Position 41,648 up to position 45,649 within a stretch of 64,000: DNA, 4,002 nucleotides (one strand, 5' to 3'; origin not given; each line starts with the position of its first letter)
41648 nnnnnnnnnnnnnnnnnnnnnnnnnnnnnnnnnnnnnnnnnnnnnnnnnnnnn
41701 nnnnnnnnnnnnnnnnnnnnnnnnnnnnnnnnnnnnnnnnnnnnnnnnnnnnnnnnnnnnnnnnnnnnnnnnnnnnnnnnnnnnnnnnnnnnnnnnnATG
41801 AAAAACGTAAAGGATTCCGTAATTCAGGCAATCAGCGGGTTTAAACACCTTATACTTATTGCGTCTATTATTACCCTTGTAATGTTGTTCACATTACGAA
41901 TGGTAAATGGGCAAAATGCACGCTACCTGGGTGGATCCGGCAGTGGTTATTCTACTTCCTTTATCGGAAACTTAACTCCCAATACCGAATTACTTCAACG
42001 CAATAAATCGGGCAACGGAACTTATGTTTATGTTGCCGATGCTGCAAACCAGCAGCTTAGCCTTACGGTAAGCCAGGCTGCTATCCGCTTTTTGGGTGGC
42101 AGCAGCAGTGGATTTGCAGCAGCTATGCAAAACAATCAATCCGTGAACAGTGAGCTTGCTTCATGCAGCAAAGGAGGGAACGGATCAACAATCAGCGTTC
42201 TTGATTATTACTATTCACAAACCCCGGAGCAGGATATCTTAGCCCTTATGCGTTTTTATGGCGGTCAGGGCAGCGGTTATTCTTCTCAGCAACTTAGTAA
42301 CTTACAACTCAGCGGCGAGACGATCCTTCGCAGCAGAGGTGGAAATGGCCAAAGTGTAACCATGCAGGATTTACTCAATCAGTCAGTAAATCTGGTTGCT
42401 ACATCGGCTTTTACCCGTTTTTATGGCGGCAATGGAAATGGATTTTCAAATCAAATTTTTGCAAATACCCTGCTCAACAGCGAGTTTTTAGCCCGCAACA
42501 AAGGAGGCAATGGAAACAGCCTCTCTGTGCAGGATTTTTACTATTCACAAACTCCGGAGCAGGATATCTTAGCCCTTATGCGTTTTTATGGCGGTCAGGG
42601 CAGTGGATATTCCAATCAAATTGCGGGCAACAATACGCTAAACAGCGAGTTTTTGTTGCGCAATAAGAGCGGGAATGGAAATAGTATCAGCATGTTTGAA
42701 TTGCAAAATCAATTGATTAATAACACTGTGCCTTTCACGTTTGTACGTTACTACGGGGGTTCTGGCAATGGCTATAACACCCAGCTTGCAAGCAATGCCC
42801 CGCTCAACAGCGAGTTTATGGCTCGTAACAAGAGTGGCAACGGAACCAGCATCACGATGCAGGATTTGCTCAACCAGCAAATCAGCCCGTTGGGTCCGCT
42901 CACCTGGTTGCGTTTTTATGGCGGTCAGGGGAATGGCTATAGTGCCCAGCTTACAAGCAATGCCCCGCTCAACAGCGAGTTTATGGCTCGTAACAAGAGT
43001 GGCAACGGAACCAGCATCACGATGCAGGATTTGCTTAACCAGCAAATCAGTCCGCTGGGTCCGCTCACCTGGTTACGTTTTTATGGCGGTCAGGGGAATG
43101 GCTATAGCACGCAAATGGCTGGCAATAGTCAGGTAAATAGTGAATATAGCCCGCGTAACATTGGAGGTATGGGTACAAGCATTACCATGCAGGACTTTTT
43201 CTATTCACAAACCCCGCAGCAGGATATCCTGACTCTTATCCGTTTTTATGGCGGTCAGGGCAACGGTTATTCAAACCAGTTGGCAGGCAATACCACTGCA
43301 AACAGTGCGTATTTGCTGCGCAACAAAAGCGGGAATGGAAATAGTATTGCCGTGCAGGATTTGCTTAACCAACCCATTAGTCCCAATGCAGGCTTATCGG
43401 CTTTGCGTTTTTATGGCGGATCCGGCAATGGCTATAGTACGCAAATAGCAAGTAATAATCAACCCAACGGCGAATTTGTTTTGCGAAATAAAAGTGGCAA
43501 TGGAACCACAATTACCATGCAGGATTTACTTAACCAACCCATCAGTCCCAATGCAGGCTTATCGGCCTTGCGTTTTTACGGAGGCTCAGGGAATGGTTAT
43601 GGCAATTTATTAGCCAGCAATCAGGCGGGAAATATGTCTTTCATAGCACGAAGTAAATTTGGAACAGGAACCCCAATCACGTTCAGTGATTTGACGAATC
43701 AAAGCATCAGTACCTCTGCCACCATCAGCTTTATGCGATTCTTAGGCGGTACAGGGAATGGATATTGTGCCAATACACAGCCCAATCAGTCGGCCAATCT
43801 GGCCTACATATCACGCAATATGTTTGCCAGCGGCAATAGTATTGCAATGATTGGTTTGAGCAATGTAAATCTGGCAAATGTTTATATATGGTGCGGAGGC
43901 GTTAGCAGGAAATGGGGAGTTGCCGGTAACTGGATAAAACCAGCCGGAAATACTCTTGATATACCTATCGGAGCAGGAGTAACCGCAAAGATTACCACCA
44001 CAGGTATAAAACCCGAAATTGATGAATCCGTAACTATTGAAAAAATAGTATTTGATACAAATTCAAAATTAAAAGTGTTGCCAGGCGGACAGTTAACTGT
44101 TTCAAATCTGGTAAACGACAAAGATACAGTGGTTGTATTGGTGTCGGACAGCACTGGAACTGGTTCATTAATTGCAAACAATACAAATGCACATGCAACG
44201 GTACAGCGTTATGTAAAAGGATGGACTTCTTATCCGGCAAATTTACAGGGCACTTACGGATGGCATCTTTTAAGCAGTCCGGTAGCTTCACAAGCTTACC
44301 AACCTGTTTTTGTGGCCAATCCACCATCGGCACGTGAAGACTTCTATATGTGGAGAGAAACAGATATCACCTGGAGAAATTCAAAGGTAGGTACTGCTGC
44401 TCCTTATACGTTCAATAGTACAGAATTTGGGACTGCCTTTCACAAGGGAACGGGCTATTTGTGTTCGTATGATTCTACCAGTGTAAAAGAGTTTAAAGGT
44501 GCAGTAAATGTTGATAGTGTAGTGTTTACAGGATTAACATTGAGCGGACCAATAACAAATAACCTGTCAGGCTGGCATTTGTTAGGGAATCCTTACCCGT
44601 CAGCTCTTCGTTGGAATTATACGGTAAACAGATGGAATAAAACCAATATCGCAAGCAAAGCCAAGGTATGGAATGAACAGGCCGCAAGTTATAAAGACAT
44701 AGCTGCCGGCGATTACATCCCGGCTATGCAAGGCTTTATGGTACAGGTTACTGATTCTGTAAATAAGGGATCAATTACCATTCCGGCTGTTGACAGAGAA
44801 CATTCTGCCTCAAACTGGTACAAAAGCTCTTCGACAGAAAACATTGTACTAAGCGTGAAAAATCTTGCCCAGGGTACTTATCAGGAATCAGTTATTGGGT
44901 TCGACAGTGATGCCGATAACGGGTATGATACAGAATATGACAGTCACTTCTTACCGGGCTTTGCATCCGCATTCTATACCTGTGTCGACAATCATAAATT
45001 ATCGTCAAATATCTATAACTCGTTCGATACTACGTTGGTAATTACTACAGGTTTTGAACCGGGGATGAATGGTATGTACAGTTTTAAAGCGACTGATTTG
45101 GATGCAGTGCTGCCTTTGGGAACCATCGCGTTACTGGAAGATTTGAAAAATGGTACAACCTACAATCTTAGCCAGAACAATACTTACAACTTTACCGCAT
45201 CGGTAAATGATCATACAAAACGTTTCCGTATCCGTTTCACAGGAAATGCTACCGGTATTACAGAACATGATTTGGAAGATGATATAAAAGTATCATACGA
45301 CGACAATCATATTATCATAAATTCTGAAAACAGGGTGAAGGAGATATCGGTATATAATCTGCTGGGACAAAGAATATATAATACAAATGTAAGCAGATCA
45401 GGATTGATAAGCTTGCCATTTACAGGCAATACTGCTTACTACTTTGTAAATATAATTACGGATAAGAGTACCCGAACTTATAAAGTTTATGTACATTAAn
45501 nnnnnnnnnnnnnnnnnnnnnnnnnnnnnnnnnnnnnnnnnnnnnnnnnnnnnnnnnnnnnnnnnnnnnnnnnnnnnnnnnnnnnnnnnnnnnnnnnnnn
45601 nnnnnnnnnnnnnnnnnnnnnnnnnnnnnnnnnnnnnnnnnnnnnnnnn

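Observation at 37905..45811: Candidate novel cell-surface system: STAS-like protein, two GldJ/K-like FGE-fold paralogs, a 12-repeat T9SS cargo and a Pro/Gly-rich membrane protein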

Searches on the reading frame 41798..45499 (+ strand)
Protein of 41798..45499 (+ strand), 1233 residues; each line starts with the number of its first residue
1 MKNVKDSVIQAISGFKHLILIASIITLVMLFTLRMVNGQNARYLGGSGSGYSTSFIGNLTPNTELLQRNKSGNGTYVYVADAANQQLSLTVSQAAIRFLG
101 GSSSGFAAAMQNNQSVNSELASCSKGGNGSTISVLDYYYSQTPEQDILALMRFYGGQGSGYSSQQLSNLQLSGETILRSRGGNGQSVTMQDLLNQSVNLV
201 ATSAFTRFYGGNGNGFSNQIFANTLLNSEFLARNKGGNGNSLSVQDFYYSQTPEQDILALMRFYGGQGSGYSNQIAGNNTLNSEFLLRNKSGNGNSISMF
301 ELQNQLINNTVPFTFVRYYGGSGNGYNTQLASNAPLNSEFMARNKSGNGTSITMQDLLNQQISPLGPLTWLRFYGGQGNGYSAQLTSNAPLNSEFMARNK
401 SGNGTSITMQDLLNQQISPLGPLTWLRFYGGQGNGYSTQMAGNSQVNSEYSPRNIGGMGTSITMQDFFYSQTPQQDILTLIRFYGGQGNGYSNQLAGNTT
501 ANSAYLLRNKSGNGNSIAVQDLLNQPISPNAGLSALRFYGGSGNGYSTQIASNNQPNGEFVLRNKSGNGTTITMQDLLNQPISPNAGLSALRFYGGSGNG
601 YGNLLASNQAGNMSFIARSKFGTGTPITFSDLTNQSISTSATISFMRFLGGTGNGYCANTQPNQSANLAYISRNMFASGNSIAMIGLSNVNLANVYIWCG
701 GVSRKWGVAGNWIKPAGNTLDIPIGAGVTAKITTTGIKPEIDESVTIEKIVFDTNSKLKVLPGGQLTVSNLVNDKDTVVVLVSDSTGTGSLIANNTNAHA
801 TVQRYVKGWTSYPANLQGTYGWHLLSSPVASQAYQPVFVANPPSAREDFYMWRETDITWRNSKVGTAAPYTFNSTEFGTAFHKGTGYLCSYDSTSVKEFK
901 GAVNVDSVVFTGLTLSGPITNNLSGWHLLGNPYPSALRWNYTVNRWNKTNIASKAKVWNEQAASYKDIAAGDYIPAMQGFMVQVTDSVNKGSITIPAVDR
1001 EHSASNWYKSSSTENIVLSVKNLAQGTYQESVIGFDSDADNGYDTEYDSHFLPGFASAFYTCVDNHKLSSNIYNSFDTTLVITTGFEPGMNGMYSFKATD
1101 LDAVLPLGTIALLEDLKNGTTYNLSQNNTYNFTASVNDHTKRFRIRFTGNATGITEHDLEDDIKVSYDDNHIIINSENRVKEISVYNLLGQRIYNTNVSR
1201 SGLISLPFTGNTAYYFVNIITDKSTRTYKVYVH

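Call 3: search_protein_families(library=pfam, proteins=[window:41798-45499:+], max_evalue=0.1)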
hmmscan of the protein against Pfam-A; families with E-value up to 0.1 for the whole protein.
window:41798-45499:+ (1233 aa): 0 families

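Call 4: search_protein_families(library=ncbifam, proteins=[window:41798-45499:+], max_evalue=0.1)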
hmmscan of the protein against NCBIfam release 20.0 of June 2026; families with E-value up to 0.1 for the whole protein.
window:41798-45499:+ (1233 aa): 1 family
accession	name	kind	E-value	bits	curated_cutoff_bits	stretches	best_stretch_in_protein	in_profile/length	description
TIGR04183.1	Por_Secre_tail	domain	1.8e-05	24.6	23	1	1171-1232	11-71/72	T9SS type A sorting domain-containing protein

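Call 38: find_homologous_proteins(query=window:41798-45499:+)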
Query window:41798-45499:+ (1233 aa): 3 proteins with E <= 0.001 among 8000 candidates.
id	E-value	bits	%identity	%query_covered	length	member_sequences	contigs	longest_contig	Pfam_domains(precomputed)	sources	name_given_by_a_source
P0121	0.0e+0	2753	100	100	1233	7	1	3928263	-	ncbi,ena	-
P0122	1.2e-32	131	28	44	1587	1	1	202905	PF19190.7,PF19408.6,PF13004.14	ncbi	ncbi:MAG: BACON domain-containing protein [Bacteroidales bacterium]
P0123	1.3e-24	104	28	42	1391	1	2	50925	PF05233.19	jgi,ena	-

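Call 39: find_encoding_contigs(protein=P0121, flank=10000, max_places=3)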
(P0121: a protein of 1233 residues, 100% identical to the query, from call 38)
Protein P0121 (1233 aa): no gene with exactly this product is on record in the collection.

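Call 40: find_encoding_contigs(protein=P0122, flank=10000, max_places=2)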
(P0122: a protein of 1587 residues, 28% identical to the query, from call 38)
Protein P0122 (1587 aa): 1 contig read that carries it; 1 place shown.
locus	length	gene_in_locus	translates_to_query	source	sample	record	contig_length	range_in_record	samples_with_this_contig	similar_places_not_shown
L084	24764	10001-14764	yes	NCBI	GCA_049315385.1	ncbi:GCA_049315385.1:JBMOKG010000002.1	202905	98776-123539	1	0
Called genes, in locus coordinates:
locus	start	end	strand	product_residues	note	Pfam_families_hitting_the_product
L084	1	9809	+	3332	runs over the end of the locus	PF19408:PKD_6, PF24062:DUF7362 (faint), PF19408:PKD_6, PF13004:BACON, PF19190:BACON_2, PF18962:Por_Secre_tail (weak)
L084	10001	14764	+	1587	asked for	PF19190:BACON_2, PF13004:BACON, PF19190:BACON_2, PF13004:BACON, PF19190:BACON_2, PF13004:BACON, PF19190:BACON_2, PF13004:BACON, +1 more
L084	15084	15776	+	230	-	PF07099:DUF1361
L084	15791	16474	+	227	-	PF05708:Peptidase_C92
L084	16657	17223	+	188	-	-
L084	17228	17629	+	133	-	-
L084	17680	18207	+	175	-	-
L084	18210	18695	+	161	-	-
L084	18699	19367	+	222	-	-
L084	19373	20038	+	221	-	-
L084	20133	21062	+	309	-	PF20990:DUF2207_C (faint)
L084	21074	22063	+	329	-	PF04055:Radical_SAM, PF13353:Fer4_12 (weak), PF13186:SPASM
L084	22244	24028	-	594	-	PF22694:CtpB_N-like (weak), PF00595:PDZ (faint), PF13180:PDZ_2, PF17820:PDZ_6 (weak), PF03572:Peptidase_S41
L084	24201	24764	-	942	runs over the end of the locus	PF12705:PDDEXK_1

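Call 84: find_encoding_contigs(protein=P0134, flank=9000, max_places=2)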
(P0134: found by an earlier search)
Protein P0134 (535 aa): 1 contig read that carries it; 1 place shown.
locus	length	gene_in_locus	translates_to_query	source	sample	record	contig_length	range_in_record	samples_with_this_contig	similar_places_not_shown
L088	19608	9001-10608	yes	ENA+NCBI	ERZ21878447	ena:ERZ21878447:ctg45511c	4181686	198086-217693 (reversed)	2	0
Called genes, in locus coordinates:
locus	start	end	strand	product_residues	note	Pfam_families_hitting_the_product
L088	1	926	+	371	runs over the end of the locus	PF00155:Aminotran_1_2, PF00266:Aminotran_5, PF01041:DegT_DnrJ_EryC1, PF01053:Cys_Met_Meta_PP (weak), PF01212:Beta_elim_lyase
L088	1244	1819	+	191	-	PF25084:LbH_EIF2B, PF00132:Hexapep, PF25087:GMPPB_C (weak), PF14602:Hexapep_2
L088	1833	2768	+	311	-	PF01408:GFO_IDH_MocA, PF22725:GFO_IDH_MocA_C3, PF02894:GFO_IDH_MocA_C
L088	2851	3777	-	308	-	PF00165:HTH_AraC (faint), PF12833:HTH_18, PF06445:GyrI-like, PF14526:Cass2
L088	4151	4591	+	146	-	-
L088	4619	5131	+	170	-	PF20603:Bact_hydrolase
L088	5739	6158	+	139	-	-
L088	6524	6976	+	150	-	-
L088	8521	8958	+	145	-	-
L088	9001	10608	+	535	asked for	PF03781:FGE-sulfatase (weak)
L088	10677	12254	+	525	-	-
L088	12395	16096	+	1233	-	-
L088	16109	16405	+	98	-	-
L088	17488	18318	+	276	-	PF00165:HTH_AraC (faint), PF12833:HTH_18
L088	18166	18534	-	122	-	-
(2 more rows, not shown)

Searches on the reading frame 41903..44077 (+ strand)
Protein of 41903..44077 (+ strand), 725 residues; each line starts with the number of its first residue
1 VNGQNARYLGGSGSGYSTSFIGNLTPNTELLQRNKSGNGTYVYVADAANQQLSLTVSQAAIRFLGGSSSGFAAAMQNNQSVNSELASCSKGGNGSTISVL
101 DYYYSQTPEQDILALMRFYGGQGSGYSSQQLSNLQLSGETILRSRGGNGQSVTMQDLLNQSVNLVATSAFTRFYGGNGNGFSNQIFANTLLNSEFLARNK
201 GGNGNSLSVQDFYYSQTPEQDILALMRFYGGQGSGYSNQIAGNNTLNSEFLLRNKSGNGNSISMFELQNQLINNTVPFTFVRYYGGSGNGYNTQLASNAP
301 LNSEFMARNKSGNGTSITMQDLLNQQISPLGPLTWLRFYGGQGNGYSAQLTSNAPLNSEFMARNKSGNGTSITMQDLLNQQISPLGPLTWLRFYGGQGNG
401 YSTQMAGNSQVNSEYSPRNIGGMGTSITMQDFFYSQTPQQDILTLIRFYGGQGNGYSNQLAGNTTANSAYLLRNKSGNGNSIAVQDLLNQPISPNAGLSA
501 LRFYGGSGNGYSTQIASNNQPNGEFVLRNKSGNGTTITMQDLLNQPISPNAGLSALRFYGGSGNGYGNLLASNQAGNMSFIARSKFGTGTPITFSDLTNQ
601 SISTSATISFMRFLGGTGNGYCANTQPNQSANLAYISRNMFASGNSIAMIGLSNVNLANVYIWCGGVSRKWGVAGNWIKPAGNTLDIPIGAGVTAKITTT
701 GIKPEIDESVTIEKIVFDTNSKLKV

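Call 80: predict_structure(alignment_id=A4)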
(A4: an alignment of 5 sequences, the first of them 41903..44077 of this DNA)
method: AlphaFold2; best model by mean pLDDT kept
length: 725 residues; sequences in the alignment: 5
mean_pLDDT: 41.1   pTM: 0.44
mean pLDDT of the five models: 41.1, 40.8, 36.7, 34.4, 29.9
residues with pLDDT >= 90: 0; 70-90: 0; 50-70: 148; < 50: 577
segments of 3 or more residues with pLDDT < 50: 1-31, 33-62, 64-84, 86-115, 120-138, 143-169, 178-190, 201-224, 233-245, 256-277, 288-300, 311-331, 343-355, 366-387, 398-413, 420-444, 452-467, 475-497, 508-519, 530-552, 561-578, 584-725
pLDDT, mean of each block of 10 residues (from residue 1): 39 39 42 44 33 36 45 38 45 36 30 46 38 43 44 35 39 51 39 55 40 29 53 43 46 50 30 40 54 42 59 42 35 57 45 48 51 35 41 52 40 52 37 30 50 43 44 48 36 41 53 40 56 37 34 53 39 41 42 31 36 41 27 34 29 33 33 33 35 30 33 39 35
secondary structure, 60 per line:
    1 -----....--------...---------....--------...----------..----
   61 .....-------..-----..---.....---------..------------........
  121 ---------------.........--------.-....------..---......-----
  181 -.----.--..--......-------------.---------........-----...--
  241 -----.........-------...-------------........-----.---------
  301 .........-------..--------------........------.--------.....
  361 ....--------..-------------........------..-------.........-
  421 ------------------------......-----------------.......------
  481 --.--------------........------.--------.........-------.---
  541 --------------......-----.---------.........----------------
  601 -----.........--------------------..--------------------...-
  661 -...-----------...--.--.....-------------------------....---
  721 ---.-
elements in order (helices of 4 or more, strands of 3 or more residues): E6-9 E18-20 E30-33 E42-44 E61-65 E85-89 E113-120 E136-144 H155-158 E170-175 E194-199 E223-230 E236-238 E246-254 E262-264 E278-285 E301-309 E333-340 E356-364 E388-395 E411-419 E445-450 E468-474 E498-505 E521-529 E555-560 E576-584 E606-614 E662-664 E676-678 E684-688 E714-717

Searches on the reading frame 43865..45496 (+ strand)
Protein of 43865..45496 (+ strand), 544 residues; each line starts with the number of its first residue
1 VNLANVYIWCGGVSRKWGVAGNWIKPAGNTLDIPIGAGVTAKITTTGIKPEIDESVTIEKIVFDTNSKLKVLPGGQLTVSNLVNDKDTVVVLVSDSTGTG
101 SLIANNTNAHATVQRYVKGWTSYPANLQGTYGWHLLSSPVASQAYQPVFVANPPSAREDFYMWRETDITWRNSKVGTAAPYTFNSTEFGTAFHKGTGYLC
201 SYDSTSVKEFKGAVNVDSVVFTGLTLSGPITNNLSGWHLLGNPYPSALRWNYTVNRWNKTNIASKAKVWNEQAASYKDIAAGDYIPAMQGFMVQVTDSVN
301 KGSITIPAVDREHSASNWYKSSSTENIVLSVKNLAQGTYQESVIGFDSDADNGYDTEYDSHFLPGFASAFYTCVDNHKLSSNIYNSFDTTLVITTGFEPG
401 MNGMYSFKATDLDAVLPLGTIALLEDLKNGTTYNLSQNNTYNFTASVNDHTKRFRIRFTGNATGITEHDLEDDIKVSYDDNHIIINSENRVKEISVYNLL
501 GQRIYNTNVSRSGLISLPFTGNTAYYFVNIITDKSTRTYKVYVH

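Call 68: find_homologous_proteins(query=window:43865-45496:+)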
Query window:43865-45496:+ (544 aa): 308 proteins with E <= 0.001 among 8000 candidates; the best 120 are listed.
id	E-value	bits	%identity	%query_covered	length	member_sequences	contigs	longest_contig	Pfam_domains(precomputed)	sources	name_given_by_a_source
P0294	3.2e-91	325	38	100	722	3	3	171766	-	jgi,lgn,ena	-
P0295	3.9e-89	318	37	99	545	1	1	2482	PF18962.8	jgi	-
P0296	1.8e-87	312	39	91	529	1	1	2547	-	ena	-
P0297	2.3e-86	309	39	87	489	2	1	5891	-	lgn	-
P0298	5.6e-84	301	37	88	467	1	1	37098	-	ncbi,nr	ncbi:MAG: T9SS type A sorting domain-containing protein, partial [Bacteroidales bacterium]|nr:T9SS t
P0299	4.2e-83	298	37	94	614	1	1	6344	PF12951.14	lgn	-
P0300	1.4e-82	296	37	95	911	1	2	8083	-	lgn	-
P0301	1.4e-82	296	38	93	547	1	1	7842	-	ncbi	-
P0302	2.3e-81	292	39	88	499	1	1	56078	-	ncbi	ncbi:MAG: T9SS type A sorting domain-containing protein, partial [Bacteroidota bacterium]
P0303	5.8e-80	288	36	99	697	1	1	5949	-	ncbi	ncbi:MAG: T9SS type A sorting domain-containing protein, partial [Bacteroidales bacterium]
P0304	2.4e-79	286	36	99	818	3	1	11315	PF00963.25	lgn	-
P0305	6.0e-79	284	37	90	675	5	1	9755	-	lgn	-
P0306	9.6e-79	284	38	90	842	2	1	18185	-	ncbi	-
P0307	1.2e-78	283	36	88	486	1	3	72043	PF18962.8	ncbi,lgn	-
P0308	2.0e-78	283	38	87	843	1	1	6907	-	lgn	-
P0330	1.0e-72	264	36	85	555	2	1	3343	-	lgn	-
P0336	3.1e-71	259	36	91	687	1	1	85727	PF18962.8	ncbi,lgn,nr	ncbi:MAG: T9SS type A sorting domain-containing protein [Bacteroidetes bacterium]|nr:T9SS type A sor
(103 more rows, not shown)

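Call 72: find_encoding_contigs(protein=P0294, flank=4000, max_places=1)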
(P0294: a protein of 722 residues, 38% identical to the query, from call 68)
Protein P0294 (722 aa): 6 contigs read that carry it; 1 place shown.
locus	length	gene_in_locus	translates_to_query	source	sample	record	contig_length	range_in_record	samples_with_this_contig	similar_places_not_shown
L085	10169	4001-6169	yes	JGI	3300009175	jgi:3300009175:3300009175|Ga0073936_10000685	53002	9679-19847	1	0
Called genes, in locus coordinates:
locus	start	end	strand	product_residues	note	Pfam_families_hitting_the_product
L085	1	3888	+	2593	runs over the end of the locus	-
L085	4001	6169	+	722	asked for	-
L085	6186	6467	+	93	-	-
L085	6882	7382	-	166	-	-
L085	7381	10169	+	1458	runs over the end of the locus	-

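Call 73: find_encoding_contigs(protein=P0336, flank=4000, max_places=1)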
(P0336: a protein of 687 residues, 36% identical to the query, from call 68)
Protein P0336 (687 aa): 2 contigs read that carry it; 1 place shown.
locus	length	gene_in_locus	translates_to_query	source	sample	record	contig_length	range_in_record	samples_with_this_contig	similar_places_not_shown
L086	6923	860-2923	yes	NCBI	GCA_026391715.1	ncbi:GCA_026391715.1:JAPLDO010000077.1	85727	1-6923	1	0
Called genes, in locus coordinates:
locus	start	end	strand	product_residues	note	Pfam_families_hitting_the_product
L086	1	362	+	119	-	PF18498:DUF5618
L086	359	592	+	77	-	PF18498:DUF5618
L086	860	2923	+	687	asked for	PF18962:Por_Secre_tail (faint)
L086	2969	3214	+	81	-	-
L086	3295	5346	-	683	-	PF00133:tRNA-synt_1, PF09334:tRNA-synt_1g, PF19303:Anticodon_3, PF01588:tRNA_bind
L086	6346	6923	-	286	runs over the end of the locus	PF01641:SelR, PF01625:PMSR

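Call 74: find_encoding_contigs(protein=P0330, flank=4000, max_places=1)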
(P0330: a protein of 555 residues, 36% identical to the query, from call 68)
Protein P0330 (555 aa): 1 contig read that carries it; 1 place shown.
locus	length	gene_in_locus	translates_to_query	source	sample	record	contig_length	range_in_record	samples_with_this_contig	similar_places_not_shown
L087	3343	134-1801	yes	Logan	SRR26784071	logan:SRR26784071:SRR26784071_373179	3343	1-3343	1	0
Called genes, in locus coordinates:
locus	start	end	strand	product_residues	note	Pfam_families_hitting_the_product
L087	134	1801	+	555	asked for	-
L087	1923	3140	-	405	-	PF13173:AAA_14, PF13635:DUF4143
